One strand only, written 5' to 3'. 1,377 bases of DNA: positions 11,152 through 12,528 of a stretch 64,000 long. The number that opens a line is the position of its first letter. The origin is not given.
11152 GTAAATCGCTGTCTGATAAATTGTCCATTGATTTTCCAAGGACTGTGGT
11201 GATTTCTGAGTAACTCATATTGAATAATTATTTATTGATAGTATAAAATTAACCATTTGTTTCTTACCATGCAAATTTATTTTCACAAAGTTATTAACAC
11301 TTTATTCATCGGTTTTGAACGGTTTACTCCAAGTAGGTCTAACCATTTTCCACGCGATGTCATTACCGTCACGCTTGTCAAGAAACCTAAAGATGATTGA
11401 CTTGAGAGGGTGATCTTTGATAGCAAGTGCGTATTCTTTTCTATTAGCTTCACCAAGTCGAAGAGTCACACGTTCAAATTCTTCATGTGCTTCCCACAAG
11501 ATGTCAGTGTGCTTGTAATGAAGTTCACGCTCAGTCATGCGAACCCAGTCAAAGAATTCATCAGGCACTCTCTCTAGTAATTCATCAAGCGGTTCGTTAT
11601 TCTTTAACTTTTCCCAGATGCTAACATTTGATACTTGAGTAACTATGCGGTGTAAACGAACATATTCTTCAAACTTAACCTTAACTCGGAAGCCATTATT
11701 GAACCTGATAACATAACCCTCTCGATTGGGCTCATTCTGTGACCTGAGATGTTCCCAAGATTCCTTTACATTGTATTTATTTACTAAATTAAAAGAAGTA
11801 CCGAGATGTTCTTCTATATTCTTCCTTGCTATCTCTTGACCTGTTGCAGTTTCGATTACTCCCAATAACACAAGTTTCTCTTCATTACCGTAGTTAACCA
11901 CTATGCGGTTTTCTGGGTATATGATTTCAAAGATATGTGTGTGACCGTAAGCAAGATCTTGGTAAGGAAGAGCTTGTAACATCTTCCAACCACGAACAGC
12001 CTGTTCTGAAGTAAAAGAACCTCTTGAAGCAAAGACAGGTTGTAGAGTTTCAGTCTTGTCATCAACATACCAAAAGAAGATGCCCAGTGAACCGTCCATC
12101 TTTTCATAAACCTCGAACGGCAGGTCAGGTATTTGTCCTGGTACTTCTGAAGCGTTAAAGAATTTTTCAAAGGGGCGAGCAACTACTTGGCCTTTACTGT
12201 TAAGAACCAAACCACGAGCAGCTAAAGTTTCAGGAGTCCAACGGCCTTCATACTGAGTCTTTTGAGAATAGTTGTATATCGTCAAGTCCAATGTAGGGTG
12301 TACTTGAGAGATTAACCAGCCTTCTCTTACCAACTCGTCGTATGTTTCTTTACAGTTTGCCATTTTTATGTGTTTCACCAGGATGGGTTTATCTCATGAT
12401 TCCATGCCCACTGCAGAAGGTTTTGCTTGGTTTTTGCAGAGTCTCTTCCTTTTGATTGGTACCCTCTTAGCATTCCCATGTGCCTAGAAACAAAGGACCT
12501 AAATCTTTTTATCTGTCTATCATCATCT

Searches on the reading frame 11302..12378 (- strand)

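Call 10: search_protein_families(library=phrogs, proteins=[window:11302-12378:-])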
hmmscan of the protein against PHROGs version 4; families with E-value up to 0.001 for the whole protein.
window:11302-12378:- (358 aa): 2 families
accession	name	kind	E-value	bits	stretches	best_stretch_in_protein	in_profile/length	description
phrog_562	-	tail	3.2e-68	231.3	1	12-354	6-368/377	RNA ligase and tail fiber protein attachment catalyst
phrog_8238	-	DNA, RNA and nucleotide metabolism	1.7e-23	83.6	1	3-296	407-727/737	RNA ligase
